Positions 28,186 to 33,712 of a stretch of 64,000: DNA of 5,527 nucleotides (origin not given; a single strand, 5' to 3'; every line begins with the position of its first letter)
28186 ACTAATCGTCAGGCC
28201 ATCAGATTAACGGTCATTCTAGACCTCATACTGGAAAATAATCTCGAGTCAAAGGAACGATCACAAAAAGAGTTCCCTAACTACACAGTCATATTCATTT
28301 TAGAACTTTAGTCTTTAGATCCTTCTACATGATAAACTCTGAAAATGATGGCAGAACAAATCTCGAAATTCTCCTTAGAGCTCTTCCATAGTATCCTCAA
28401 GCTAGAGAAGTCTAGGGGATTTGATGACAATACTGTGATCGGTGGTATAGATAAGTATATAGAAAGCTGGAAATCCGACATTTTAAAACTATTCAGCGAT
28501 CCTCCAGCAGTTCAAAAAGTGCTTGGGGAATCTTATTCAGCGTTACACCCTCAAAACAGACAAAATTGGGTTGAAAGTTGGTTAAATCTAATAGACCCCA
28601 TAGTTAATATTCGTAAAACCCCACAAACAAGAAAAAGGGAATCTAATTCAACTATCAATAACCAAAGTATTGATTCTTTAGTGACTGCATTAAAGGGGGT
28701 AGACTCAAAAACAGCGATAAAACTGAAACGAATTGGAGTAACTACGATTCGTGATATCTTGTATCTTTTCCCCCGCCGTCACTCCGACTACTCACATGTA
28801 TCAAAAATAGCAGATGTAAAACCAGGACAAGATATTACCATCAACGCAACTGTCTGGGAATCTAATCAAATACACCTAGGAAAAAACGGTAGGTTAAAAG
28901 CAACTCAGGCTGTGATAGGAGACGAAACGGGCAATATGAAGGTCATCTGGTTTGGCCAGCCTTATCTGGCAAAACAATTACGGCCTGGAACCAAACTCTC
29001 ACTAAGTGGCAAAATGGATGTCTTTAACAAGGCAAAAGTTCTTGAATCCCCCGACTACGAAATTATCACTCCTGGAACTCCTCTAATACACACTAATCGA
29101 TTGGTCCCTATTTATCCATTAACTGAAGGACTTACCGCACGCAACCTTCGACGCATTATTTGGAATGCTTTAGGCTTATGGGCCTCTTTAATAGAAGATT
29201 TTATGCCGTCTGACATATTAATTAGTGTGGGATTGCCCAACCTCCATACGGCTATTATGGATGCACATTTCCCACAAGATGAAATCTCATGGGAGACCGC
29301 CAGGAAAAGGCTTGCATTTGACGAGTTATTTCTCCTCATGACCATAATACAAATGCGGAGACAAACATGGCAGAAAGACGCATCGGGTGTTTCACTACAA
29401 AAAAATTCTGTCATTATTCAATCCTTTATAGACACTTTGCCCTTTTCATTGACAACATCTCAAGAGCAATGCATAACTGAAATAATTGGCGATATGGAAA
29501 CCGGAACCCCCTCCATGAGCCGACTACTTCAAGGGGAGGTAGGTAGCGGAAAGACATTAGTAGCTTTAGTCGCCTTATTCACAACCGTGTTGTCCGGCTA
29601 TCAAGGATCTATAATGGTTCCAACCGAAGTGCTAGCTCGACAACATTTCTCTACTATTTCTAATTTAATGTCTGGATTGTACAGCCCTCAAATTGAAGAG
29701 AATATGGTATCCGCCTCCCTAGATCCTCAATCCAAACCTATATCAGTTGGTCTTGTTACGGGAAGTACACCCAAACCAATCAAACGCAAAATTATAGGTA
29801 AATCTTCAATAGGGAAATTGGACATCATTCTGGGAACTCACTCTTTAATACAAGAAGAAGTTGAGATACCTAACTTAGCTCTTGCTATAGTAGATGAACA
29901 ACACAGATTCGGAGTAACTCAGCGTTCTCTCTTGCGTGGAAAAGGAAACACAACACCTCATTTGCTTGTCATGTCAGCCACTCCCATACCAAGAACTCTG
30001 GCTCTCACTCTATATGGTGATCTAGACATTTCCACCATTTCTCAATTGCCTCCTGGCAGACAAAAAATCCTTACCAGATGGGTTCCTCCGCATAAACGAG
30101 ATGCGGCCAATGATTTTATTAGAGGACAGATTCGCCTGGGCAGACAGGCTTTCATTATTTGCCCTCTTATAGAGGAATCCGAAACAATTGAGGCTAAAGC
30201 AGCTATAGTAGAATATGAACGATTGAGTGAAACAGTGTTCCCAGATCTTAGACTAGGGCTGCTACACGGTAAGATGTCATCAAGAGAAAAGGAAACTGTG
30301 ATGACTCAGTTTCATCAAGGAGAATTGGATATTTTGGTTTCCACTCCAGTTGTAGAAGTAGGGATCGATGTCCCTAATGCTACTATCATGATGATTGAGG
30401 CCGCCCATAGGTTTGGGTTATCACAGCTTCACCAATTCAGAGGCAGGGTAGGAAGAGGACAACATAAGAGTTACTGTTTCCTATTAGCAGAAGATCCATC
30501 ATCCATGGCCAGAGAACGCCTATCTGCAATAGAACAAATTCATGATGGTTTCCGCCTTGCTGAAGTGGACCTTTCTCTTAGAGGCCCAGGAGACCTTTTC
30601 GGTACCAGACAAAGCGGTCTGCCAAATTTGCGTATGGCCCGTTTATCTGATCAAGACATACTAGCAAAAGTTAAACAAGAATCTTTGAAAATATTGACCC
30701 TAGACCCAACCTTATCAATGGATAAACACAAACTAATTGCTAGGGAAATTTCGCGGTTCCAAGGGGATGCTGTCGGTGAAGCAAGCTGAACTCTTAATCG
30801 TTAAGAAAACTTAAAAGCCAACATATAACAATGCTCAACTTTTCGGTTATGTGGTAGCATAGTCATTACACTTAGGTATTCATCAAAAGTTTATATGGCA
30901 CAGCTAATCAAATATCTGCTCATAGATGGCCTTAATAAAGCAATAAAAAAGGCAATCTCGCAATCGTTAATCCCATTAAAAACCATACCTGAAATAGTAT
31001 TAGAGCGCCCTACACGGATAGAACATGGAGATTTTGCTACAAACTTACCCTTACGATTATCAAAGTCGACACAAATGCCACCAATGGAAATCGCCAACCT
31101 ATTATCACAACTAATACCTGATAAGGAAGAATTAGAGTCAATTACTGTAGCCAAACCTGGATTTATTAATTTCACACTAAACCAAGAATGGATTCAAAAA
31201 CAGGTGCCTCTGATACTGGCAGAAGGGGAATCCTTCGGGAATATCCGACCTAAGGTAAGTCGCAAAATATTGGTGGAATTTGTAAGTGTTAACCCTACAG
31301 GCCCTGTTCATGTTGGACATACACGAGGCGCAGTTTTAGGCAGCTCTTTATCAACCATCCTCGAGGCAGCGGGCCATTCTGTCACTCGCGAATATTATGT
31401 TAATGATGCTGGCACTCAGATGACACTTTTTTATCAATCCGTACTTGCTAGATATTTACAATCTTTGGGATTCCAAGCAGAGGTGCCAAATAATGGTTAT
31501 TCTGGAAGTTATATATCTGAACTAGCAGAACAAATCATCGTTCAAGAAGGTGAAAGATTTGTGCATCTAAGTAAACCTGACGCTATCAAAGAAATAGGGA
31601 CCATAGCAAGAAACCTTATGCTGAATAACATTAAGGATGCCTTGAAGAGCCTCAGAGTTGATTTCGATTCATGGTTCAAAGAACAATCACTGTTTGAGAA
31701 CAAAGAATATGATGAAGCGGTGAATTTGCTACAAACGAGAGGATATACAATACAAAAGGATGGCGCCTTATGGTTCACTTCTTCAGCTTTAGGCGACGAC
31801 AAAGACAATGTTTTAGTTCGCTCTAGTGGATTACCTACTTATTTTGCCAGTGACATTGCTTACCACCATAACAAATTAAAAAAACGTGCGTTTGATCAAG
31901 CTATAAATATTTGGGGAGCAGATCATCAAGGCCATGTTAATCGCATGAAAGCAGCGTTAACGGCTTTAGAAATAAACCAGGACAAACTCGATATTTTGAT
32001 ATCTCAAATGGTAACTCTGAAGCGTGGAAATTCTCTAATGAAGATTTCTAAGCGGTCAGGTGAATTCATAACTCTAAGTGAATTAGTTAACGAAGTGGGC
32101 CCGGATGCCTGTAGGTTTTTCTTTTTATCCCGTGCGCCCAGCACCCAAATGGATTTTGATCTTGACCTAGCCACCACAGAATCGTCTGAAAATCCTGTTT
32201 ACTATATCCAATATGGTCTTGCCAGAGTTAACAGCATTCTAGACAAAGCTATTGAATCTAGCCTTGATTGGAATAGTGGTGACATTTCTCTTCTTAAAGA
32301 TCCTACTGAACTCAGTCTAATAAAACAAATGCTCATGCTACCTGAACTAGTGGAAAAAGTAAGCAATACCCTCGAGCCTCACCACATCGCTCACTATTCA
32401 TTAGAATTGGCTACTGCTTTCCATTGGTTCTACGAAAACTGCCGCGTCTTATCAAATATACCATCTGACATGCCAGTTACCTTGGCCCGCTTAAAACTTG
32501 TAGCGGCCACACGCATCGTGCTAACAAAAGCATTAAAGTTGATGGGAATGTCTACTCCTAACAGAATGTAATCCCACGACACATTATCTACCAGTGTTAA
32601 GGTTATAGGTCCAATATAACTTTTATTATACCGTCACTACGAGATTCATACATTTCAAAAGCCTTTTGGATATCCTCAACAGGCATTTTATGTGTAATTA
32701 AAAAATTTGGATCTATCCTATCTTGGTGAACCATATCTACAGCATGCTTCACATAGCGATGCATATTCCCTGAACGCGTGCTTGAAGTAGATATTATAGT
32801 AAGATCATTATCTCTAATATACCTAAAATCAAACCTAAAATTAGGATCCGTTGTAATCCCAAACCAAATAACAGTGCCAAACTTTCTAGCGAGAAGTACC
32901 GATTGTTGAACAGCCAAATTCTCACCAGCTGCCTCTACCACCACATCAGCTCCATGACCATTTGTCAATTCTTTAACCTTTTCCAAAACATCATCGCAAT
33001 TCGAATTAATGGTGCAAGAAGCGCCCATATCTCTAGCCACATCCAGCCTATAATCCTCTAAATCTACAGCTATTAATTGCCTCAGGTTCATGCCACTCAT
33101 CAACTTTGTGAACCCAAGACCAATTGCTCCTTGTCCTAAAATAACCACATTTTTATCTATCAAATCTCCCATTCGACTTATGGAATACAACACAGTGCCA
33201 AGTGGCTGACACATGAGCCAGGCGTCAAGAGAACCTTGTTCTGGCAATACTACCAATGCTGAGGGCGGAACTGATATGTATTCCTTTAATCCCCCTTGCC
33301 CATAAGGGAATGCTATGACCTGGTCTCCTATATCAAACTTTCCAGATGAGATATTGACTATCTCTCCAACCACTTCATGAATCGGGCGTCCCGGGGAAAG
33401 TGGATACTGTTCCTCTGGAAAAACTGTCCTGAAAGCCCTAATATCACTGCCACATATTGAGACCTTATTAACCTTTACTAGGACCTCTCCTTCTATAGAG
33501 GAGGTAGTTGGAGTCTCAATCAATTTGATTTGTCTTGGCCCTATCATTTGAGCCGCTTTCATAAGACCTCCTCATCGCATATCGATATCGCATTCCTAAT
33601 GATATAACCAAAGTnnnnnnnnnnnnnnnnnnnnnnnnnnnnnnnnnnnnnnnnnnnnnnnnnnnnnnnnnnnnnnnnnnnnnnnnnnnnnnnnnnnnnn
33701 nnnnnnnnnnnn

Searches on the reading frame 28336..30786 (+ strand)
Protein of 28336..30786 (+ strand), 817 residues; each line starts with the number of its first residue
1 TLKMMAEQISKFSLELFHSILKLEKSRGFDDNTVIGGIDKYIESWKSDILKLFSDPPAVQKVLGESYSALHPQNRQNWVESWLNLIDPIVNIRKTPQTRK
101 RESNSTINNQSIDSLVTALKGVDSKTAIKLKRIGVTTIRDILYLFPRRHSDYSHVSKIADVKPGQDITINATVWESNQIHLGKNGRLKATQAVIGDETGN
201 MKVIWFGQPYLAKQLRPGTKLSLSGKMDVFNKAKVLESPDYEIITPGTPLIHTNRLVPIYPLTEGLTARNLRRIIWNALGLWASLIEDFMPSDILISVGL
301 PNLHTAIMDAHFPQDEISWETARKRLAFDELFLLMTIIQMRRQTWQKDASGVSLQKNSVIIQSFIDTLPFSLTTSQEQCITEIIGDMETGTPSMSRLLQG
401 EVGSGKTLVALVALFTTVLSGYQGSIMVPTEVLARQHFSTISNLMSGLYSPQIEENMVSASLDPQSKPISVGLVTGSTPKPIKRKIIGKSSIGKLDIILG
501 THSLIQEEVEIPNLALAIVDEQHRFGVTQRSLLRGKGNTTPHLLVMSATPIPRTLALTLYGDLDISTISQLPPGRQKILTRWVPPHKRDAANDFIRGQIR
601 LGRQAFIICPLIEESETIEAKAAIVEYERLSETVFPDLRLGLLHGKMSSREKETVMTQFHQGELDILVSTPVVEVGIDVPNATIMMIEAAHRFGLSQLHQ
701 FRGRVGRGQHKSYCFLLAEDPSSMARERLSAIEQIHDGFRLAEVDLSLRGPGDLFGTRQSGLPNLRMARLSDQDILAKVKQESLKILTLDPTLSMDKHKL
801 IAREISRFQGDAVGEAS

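Call 4: search_protein_families(library=pfam, proteins=[window:28336-30786:+])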
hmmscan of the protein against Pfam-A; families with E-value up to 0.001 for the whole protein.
window:28336-30786:+ (817 aa): 7 families
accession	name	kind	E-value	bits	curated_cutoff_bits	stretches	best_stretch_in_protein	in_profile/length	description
PF17191.10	RecG_wedge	-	5.3e-22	78.6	23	1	120-279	6-159/162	RecG wedge domain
PF00270.35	DEAD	-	5.8e-19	68.9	26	1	374-555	2-164/167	DEAD/DEAH box helicase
PF00271.37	Helicase_C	-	3.5e-18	66.3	23.5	1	593-707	8-108/110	Helicase conserved C-terminal domain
PF19833.4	RecG_dom3_C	-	1.3e-12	48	26.8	1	736-810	2-78/87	ATP-dependent DNA helicase RecG, domain 3, C-terminal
PF04851.21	ResIII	-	1.1e-06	29.1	22.5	1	371-550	3-162/164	Type III restriction enzyme, res subunit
PF01336.31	tRNA_anti-codon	-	0.00012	22.4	27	1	188-243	16-74/75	OB-fold nucleic acid binding domain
PF22590.2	Cas3-like_C_2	-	0.00025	21.7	27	1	623-708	15-104/106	CRISPR-associated nuclease/helicase Cas3, C-terminal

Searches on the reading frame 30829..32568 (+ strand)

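Call 4: search_protein_families(library=pfam, proteins=[window:30829-32568:+])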
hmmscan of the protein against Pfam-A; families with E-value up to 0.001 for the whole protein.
window:30829-32568:+ (580 aa): 4 families
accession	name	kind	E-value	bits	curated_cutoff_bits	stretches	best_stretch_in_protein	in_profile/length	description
PF05746.21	DALR_1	-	2.5e-31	108.6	22.3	1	460-580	1-117/117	DALR anticodon binding domain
PF00750.26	tRNA-synt_1d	-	1.7e-23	83.6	23.3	1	126-423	2-298/349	tRNA synthetases class I (R), catalytic domain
PF03485.21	Arg_tRNA_synt_N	-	2.7e-20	73.2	21.5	1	36-117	4-85/85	Arginyl tRNA synthetase N terminal domain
PF01921.24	tRNA-synt_1f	-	3e-05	23.5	27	0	393-446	273-323/360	tRNA synthetases class I (K)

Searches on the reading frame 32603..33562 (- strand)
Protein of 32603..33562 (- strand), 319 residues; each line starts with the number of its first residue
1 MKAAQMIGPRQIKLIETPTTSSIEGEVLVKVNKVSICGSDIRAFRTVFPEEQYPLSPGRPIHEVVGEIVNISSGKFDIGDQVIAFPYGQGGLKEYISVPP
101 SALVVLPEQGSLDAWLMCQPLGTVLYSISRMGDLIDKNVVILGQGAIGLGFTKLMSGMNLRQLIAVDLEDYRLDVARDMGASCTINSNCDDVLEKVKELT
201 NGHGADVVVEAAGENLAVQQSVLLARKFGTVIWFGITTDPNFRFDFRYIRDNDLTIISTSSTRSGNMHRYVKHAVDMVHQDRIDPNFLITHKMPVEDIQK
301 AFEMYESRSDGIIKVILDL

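Call 4: search_protein_families(library=pfam, proteins=[window:32603-33562:-])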
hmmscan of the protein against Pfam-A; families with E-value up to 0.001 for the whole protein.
window:32603-33562:- (319 aa): 4 families
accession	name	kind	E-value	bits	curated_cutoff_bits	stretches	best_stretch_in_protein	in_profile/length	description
PF00107.32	ADH_zinc_N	-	8.4e-20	71.5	31.8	1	146-269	1-122/129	Zinc-binding dehydrogenase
PF08240.17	ADH_N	-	2.5e-12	47.4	23.5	1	24-107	2-103/104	Alcohol dehydrogenase GroES-like domain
PF16912.11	Glu_dehyd_C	-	1e-11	45.2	34.9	1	137-319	32-211/211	Glucose dehydrogenase C-terminus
PF13602.12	ADH_zinc_N_2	-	5.5e-05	24.5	27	1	180-308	2-126/134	Zinc-binding dehydrogenase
